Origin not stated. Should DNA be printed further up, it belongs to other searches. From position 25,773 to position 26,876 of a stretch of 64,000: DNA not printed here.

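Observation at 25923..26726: Truncated ClpX/HslU-like AAA+ ATPase encoded about 4 kb from the phage tmRNA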

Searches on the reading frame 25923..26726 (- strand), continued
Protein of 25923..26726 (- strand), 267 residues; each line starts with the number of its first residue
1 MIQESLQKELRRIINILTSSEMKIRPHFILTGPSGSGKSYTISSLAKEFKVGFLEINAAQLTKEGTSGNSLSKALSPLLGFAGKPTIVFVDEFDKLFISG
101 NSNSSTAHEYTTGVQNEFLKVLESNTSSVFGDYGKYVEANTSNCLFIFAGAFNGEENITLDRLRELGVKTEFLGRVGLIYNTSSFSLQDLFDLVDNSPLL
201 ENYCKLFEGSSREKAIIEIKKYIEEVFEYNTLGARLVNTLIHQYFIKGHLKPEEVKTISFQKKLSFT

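Call 27: search_protein_families(library=pfam, proteins=[P0123, P0133, P0139, P0122, P0163, P0172, P0176, P0177, P0178, P0187], max_evalue=0.001)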
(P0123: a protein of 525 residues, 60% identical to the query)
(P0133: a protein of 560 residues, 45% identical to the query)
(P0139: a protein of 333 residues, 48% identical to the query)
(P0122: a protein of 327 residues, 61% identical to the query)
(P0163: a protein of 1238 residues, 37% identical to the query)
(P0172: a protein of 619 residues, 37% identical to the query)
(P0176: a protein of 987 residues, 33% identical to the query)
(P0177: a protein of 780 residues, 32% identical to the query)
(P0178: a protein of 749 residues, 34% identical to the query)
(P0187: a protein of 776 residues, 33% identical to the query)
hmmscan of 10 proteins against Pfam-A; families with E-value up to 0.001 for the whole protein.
P0123 (525 aa): 7 families
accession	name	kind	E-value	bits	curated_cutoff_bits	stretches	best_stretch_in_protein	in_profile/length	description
PF00004.35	AAA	-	2.8e-14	54.1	21.2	1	277-398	2-108/131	ATPase family associated with various cellular activities (AAA)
PF07724.20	AAA_2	-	1e-08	35.8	27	1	277-423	7-162/166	AAA domain (Cdc48 subfamily)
PF13191.12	AAA_16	-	5.6e-07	30.6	32.6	1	256-309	7-63/167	AAA ATPase domain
PF00075.30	RNase_H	-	5.3e-06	27.1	25.8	1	3-141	4-138/141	RNase H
PF13401.12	AAA_22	-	1.8e-05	25.5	27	1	275-331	7-62/130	AAA domain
PF09820.16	AAA-ATPase_like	-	0.00018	21.8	26.1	1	308-372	116-179/201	Predicted AAA-ATPase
PF01443.25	Viral_helicase1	-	0.00067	20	21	0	277-344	2-71/228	Viral superfamily 1 RNA helicase core domain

P0133 (560 aa): 4 families
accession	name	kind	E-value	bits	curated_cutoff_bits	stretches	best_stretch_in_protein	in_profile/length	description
PF14890.11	Intein_splicing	-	2.7e-13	50.5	35.8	1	63-323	11-155/155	Intein splicing domain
PF00004.35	AAA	-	2.9e-12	47.6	21.2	1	324-438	9-106/131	ATPase family associated with various cellular activities (AAA)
PF13392.12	HNH_3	-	2.1e-06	27.7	24.8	1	237-267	15-45/46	HNH endonuclease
PF07724.20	AAA_2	-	0.00052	20.5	27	0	344-447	48-132/166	AAA domain (Cdc48 subfamily)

P0139 (333 aa): 5 families
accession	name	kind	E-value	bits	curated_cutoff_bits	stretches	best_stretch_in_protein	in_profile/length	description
PF00004.35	AAA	-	4.2e-15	56.8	21.2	1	113-233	3-108/131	ATPase family associated with various cellular activities (AAA)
PF07724.20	AAA_2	-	1.1e-09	39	27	1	110-260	5-164/166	AAA domain (Cdc48 subfamily)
PF13191.12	AAA_16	-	5.9e-05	24.1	32.6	0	96-132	12-48/167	AAA ATPase domain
PF09820.16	AAA-ATPase_like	-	0.00041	20.7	26.1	0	146-207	119-179/201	Predicted AAA-ATPase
PF13401.12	AAA_22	-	0.00085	20.1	27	0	111-146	8-46/130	AAA domain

P0122 (327 aa): 5 families
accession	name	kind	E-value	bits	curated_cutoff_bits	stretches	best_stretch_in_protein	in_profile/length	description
PF00004.35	AAA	-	4.1e-12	47.1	21.2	1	88-187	2-98/131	ATPase family associated with various cellular activities (AAA)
PF07724.20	AAA_2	-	2.6e-09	37.8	27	1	87-235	6-163/166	AAA domain (Cdc48 subfamily)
PF09820.16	AAA-ATPase_like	-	7.2e-05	23.1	26.1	1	118-183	119-179/201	Predicted AAA-ATPase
PF13191.12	AAA_16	-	8.6e-05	23.5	32.6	1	69-120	9-63/167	AAA ATPase domain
PF07728.20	AAA_5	-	0.00083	19.8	22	0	86-154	1-77/139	AAA domain (dynein-related subfamily)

P0163 (1238 aa): 52 families (the best 25 are shown)
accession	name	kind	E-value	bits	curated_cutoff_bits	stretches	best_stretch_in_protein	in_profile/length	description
PF07724.20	AAA_2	-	6.4e-74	247.9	27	3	620-791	3-165/166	AAA domain (Cdc48 subfamily)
PF00004.35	AAA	-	5.4e-47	160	21.2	3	258-373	1-99/131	ATPase family associated with various cellular activities (AAA)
PF10431.15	ClpB_D2-small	-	2.3e-23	82.5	21.9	3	815-868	15-67/81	C-terminal, D2-small domain, of ClpB protein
PF00493.29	MCM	-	1.1e-19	70.9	23.3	3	563-698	7-134/224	MCM P-loop domain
PF07728.20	AAA_5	-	4.4e-17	62.8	22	1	622-697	1-78/139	AAA domain (dynein-related subfamily)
PF13401.12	AAA_22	-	5e-15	56.4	27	0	255-328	5-65/130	AAA domain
PF13191.12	AAA_16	-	6.3e-13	50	32.6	0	970-1008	25-63/167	AAA ATPase domain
PF25199.1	nSTAND_NTPase5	-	1.6e-12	47.9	34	0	596-642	17-63/145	Novel STAND NTPase 5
PF00437.27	T2SSE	-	7.1e-12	45.1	24.9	0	969-1018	142-190/370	Type II/IV secretion system protein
PF13173.12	AAA_14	-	9.3e-12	45.5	27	0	622-697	4-74/129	AAA domain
PF00005.33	ABC_tran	-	3.7e-11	44.2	25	0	621-700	12-73/137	ABC transporter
PF12775.13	AAA_7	-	4.4e-11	43.1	25.8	0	254-280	32-58/181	P-loop containing dynein motor region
PF13479.12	AAA_24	-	5.2e-10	39.9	27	0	620-709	2-88/195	AAA domain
PF02367.23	TsaE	-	6.5e-10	39.5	26.6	0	254-297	20-62/128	Threonylcarbamoyl adenosine biosynthesis protein TsaE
PF00270.35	DEAD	-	9.2e-10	38.9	26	0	253-273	12-32/167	DEAD/DEAH box helicase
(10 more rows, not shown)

P0172 (619 aa): 37 families (the best 25 are shown)
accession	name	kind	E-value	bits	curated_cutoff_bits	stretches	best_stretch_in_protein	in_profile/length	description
PF07724.20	AAA_2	-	8.6e-36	123.9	27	2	377-539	2-164/166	AAA domain (Cdc48 subfamily)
PF00004.35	AAA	-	3.8e-32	111.9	21.2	2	75-165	1-95/131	ATPase family associated with various cellular activities (AAA)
PF07728.20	AAA_5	-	6.1e-10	39.7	22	1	74-167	1-95/139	AAA domain (dynein-related subfamily)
PF13173.12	AAA_14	-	6.4e-10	39.6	27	1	75-142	5-73/129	AAA domain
PF13191.12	AAA_16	-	6.2e-09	37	32.6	0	69-96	21-48/167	AAA ATPase domain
PF12775.13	AAA_7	-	4.1e-08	33.4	25.8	0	378-457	33-113/181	P-loop containing dynein motor region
PF13671.12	AAA_33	-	1.6e-07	32.1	27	0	76-107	3-36/143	AAA domain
PF13401.12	AAA_22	-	2.3e-07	31.6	27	0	74-106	7-42/130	AAA domain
PF00005.33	ABC_tran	-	3.8e-07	31.2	25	0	380-465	13-93/137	ABC transporter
PF00158.32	Sigma54_activat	-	7.1e-07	29.5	20.2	0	379-485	23-123/168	Sigma-54 interaction domain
PF05496.18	RuvB_N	-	8.4e-07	29.3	27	0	74-144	35-97/159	Holliday junction DNA helicase RuvB P-loop domain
PF13555.12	AAA_29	-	2e-06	27.9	27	0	74-93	24-43/61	P-loop containing region of AAA domain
PF10431.15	ClpB_D2-small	-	3.1e-06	27.6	21.9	1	231-311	2-77/81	C-terminal, D2-small domain, of ClpB protein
PF01078.27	Mg_chelatase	-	4.7e-06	26.6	20.3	0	74-93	24-43/207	Magnesium chelatase, subunit ChlI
PF13238.12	AAA_18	-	9.8e-06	26.5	29.4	0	76-117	2-40/128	AAA domain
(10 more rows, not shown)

P0176 (987 aa): 34 families (the best 25 are shown)
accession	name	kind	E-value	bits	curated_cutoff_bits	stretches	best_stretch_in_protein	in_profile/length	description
PF07724.20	AAA_2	-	2e-41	142.3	27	2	707-869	2-163/166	AAA domain (Cdc48 subfamily)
PF00004.35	AAA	-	1.4e-35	123.1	21.2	2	390-492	1-98/131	ATPase family associated with various cellular activities (AAA)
PF07728.20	AAA_5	-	4.5e-14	53.1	22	1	390-504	2-108/139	AAA domain (dynein-related subfamily)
PF00493.29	MCM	-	3.1e-13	49.8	23.3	2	342-468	9-137/224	MCM P-loop domain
PF00158.32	Sigma54_activat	-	6.9e-11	42.6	20.2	1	384-467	19-108/168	Sigma-54 interaction domain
PF03215.21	Rad17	-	1.1e-09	38.9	23.8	0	371-409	29-67/186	Rad17 P-loop domain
PF00005.33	ABC_tran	-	8e-09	36.7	25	1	385-490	9-96/137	ABC transporter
PF13173.12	AAA_14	-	5.2e-08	33.4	27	0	388-464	3-74/129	AAA domain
PF01078.27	Mg_chelatase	-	5.4e-08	32.9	20.3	0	764-784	97-117/207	Magnesium chelatase, subunit ChlI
PF13401.12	AAA_22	-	7.6e-08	33.2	27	0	389-450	7-64/130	AAA domain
PF06309.17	Torsin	-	9.5e-08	32.7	27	0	344-409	12-75/127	Torsin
PF13191.12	AAA_16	-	1.6e-07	32.4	32.6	0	380-418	14-56/167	AAA ATPase domain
PF12775.13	AAA_7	-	6e-07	29.6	25.8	0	386-412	32-58/181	P-loop containing dynein motor region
PF10431.15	ClpB_D2-small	-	2.1e-06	28.1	21.9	0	903-947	21-65/81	C-terminal, D2-small domain, of ClpB protein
PF13521.12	AAA_28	-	2.8e-06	28.1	27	0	390-415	2-27/164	AAA domain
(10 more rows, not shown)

P0177 (780 aa): 35 families (the best 25 are shown)
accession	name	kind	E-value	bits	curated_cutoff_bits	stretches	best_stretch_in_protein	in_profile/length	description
PF07724.20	AAA_2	-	3e-40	138.4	27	2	520-683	3-163/166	AAA domain (Cdc48 subfamily)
PF00004.35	AAA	-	1.1e-36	126.6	21.2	2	192-298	1-99/131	ATPase family associated with various cellular activities (AAA)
PF00493.29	MCM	-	4.7e-18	65.6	23.3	2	478-600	15-136/224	MCM P-loop domain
PF00158.32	Sigma54_activat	-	6.6e-14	52.4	20.2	2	512-597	14-105/168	Sigma-54 interaction domain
PF07728.20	AAA_5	-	2.3e-12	47.6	22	1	522-597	1-78/139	AAA domain (dynein-related subfamily)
PF13173.12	AAA_14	-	7.2e-12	45.9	27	2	191-266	4-74/129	AAA domain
PF13191.12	AAA_16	-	5.1e-10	40.5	32.6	0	178-220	16-55/167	AAA ATPase domain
PF13401.12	AAA_22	-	9.6e-09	36.1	27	0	188-268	4-97/130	AAA domain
PF12775.13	AAA_7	-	1.6e-08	34.7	25.8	1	518-595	31-110/181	P-loop containing dynein motor region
PF10431.15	ClpB_D2-small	-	2.6e-08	34.2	21.9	0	387-439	16-68/81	C-terminal, D2-small domain, of ClpB protein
PF06068.19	TIP49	-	4.2e-08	33.2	23.8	0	485-559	22-91/347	TIP49 P-loop domain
PF01078.27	Mg_chelatase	-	8.9e-08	32.2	20.3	0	517-541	19-43/207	Magnesium chelatase, subunit ChlI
PF13479.12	AAA_24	-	1.3e-06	28.9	27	0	191-268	4-78/195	AAA domain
PF13555.12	AAA_29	-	6.5e-06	26.2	27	0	188-209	21-42/61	P-loop containing region of AAA domain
PF13476.12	AAA_23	-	6.9e-06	27.3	27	0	188-215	18-45/201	AAA domain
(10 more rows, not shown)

P0178 (749 aa): 26 families (the best 25 are shown)
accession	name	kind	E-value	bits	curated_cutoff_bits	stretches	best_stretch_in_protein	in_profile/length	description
PF07724.20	AAA_2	-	6.9e-31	108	27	2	508-666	2-164/166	AAA domain (Cdc48 subfamily)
PF00004.35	AAA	-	1.2e-26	94.1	21.2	2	184-283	1-98/131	ATPase family associated with various cellular activities (AAA)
PF10431.15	ClpB_D2-small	-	1.5e-09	38.2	21.9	1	371-432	13-74/81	C-terminal, D2-small domain, of ClpB protein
PF00493.29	MCM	-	1e-08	35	23.3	1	472-594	18-141/224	MCM P-loop domain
PF07728.20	AAA_5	-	1.6e-07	31.8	22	0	511-624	1-108/139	AAA domain (dynein-related subfamily)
PF05496.18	RuvB_N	-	3e-07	30.8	27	0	151-209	9-61/159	Holliday junction DNA helicase RuvB P-loop domain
PF00158.32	Sigma54_activat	-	3.4e-07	30.5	20.2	0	508-612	21-123/168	Sigma-54 interaction domain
PF06068.19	TIP49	-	2.4e-06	27.4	23.8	0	148-219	23-90/347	TIP49 P-loop domain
PF01078.27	Mg_chelatase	-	3.3e-06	27.1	20.3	0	509-528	22-41/207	Magnesium chelatase, subunit ChlI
PF01745.22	IPT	-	1.1e-05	25.4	20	0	185-213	5-33/233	Isopentenyl transferase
PF13238.12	AAA_18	-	1.3e-05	26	29.4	0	184-241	1-42/128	AAA domain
PF12775.13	AAA_7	-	1.3e-05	25.2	25.8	0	154-202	6-54/181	P-loop containing dynein motor region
PF00005.33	ABC_tran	-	1.5e-05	26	25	0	510-533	12-35/137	ABC transporter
PF13173.12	AAA_14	-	1.5e-05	25.5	27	0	511-586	4-73/129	AAA domain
PF06309.17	Torsin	-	3e-05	24.6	27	0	467-532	14-76/127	Torsin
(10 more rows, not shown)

P0187 (776 aa): 32 families (the best 25 are shown)
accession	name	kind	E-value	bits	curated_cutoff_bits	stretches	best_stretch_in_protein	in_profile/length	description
PF07724.20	AAA_2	-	1.9e-44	152.1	27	2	512-675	2-164/166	AAA domain (Cdc48 subfamily)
PF00004.35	AAA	-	1.8e-35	122.7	21.2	2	187-304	1-111/131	ATPase family associated with various cellular activities (AAA)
PF07728.20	AAA_5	-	4.6e-16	59.5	22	2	515-608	1-96/139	AAA domain (dynein-related subfamily)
PF00493.29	MCM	-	9.5e-16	58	23.3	2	135-264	9-136/224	MCM P-loop domain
PF13401.12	AAA_22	-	2.3e-10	41.3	27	0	513-614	5-123/130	AAA domain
PF00158.32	Sigma54_activat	-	1.2e-09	38.5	20.2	1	513-590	22-105/168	Sigma-54 interaction domain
PF01078.27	Mg_chelatase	-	1.3e-09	38.3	20.3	0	181-205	19-43/207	Magnesium chelatase, subunit ChlI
PF13191.12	AAA_16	-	2.7e-09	38.2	32.6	0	510-537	22-48/167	AAA ATPase domain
PF13173.12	AAA_14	-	2.7e-09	37.5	27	0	187-261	5-74/129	AAA domain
PF12775.13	AAA_7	-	5.4e-07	29.7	25.8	0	513-538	33-58/181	P-loop containing dynein motor region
PF06309.17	Torsin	-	1.4e-06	28.9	27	0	470-536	15-76/127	Torsin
PF10431.15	ClpB_D2-small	-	1.7e-06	28.4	21.9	1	379-438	13-72/81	C-terminal, D2-small domain, of ClpB protein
PF01695.23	IstB_IS21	-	4.2e-06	26.9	24.1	0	513-531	92-110/238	IstB-like ATP binding protein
PF13479.12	AAA_24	-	4.5e-06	27.1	27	0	186-264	4-79/195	AAA domain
PF05496.18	RuvB_N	-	6.3e-06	26.5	27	0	512-589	32-95/159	Holliday junction DNA helicase RuvB P-loop domain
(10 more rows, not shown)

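Call 29: search_solved_structures(query=A2, max_evalue=0.001, show_alignments=4)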
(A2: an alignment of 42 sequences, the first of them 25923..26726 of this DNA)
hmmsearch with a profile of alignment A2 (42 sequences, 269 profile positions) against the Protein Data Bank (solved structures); distinct sequences matched with E-value up to 0.001: 301 (the best 60 are shown).
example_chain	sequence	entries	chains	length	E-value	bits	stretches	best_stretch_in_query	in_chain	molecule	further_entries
1um8_A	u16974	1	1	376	2e-33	118.7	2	28-161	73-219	ATP-dependent Clp protease ATP-binding subunit clpX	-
8yd0_A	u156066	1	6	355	1.8e-32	115.6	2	28-169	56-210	ATP-dependent Clp protease ATP-binding subunit ClpX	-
4i34_A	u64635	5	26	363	2.6e-31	111.8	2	29-159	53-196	ATP-dependent Clp protease ATP-binding subunit ClpX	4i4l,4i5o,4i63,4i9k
6wr2_A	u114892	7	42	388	3.1e-31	111.6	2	29-159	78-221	ATP-dependent Clp protease ATP-binding subunit ClpX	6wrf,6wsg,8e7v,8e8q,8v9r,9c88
9c87_A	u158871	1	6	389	3.1e-31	111.6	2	29-159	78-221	ATP-dependent Clp protease ATP-binding subunit ClpX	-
8e91_A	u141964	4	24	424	4.6e-31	111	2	29-159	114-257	ATP-dependent Clp protease ATP-binding subunit ClpX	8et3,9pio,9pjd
6vfs_E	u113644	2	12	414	2.6e-30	108.6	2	29-168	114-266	ATP-dependent Clp protease ATP-binding subunit ClpX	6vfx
3hte_A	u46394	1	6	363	3.6e-30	108.1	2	29-159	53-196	ATP-dependent Clp protease ATP-binding subunit clpX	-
6po1_A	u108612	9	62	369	3.6e-30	108.1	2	29-159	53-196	ATP-dependent Clp protease ATP-binding subunit ClpX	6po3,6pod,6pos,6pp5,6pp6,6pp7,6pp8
3hws_A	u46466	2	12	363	3.6e-30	108.1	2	29-159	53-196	ATP-dependent Clp protease ATP-binding subunit clpX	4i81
9ndj_F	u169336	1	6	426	6.7e-30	107.2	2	29-162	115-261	ATP-dependent Clp protease ATP-binding subunit ClpX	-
6sfw_O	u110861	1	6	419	1.5e-29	106.1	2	28-164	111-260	ATP-dependent Clp protease ATP-binding subunit ClpX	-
9ykx_A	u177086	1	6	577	1.1e-28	103.2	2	27-158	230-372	ATP-dependent clpX-like chaperone, mitochondrial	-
9dvy_A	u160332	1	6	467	8.1e-28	100.4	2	27-158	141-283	ATP-dependent Clp protease ATP-binding subunit clpX-like, mitochondrial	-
9p9v_A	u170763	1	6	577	1.6e-27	99.4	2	27-158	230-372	ATP-dependent clpX-like chaperone, mitochondrial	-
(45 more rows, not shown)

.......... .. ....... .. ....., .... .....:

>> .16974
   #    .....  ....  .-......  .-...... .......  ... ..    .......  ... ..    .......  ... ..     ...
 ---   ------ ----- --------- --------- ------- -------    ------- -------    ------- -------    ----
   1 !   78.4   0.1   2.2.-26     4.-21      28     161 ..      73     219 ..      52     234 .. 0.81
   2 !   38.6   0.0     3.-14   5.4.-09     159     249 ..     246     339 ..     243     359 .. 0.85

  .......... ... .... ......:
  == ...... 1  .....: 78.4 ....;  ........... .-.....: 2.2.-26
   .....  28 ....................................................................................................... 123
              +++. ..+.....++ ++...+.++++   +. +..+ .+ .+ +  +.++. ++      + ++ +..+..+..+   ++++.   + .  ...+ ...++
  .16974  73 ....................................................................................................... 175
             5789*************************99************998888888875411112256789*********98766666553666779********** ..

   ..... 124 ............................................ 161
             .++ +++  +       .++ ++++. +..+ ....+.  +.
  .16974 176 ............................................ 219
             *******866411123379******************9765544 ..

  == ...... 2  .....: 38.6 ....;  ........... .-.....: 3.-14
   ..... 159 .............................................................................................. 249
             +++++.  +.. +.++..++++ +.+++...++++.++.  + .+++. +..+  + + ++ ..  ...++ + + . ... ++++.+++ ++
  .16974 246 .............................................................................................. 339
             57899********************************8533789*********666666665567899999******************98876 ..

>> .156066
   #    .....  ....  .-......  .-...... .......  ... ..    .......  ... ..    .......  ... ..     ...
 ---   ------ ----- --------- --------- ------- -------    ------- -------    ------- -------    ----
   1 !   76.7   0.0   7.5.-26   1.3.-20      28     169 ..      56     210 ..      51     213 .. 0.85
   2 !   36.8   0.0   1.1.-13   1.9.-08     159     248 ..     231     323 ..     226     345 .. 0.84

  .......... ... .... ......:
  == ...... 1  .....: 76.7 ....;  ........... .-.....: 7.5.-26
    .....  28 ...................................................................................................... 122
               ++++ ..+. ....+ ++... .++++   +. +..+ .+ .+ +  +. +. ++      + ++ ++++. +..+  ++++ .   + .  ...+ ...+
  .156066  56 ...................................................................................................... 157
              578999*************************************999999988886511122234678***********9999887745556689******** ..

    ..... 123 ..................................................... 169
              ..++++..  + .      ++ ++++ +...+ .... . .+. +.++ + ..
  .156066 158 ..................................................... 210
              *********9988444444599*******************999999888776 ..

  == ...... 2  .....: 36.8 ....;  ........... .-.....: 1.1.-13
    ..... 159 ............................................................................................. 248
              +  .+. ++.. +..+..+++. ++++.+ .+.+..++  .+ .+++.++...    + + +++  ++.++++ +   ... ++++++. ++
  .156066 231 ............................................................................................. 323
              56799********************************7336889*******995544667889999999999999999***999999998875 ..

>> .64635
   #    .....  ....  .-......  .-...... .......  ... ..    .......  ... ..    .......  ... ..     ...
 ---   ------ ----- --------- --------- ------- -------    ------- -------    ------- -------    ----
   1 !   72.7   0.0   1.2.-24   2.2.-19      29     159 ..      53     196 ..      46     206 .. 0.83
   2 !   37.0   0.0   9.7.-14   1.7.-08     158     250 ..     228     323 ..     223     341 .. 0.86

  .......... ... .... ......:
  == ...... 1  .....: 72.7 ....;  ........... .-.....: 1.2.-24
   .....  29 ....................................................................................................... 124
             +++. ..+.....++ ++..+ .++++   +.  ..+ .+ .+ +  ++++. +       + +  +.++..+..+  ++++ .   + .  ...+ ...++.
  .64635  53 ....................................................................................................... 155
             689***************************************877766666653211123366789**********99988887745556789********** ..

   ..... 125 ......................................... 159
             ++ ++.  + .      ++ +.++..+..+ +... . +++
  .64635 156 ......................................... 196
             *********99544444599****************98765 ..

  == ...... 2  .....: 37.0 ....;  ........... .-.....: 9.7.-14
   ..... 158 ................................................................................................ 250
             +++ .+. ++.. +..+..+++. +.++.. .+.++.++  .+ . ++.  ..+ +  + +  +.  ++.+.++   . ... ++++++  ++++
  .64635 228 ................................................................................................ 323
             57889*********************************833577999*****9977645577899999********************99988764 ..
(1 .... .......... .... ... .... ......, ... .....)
